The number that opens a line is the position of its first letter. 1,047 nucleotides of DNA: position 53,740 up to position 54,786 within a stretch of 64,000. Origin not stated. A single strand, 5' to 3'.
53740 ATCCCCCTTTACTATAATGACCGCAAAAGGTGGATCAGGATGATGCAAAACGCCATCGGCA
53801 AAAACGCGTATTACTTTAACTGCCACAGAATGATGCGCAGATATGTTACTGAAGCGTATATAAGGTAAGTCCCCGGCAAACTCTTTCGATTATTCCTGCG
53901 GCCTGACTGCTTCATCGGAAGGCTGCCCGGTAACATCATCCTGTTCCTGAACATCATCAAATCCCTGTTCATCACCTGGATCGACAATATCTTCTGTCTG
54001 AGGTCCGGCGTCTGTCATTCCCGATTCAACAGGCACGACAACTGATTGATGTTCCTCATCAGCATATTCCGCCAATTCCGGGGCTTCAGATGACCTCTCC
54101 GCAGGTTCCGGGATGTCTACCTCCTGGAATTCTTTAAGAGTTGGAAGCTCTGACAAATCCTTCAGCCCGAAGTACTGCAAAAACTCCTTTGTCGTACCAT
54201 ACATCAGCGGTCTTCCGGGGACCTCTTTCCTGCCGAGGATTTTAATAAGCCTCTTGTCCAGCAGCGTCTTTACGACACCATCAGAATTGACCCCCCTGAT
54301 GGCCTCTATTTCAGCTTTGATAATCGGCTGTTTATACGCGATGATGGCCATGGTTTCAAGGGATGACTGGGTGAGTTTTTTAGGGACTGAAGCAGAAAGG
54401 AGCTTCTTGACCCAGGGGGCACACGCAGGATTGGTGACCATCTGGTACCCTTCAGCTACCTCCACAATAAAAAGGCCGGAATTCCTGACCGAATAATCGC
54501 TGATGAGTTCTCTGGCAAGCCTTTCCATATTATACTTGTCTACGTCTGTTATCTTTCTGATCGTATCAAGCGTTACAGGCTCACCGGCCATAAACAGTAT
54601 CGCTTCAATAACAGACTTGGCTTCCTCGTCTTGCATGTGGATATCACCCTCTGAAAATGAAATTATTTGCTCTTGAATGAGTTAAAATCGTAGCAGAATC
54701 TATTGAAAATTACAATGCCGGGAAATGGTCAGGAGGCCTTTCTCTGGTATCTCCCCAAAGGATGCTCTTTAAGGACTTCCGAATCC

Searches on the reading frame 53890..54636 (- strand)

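Call 26: search_protein_families(library=pfam, proteins=[window:53890-54636:-], max_evalue=0.0001)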
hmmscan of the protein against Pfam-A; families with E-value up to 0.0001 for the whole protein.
window:53890-54636:- (248 aa): 1 family
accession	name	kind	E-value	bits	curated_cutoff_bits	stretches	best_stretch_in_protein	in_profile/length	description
PF04079.22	SMC_ScpB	-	1e-58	197.9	27.4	1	9-167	2-160/160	Segregation and condensation complex subunit ScpB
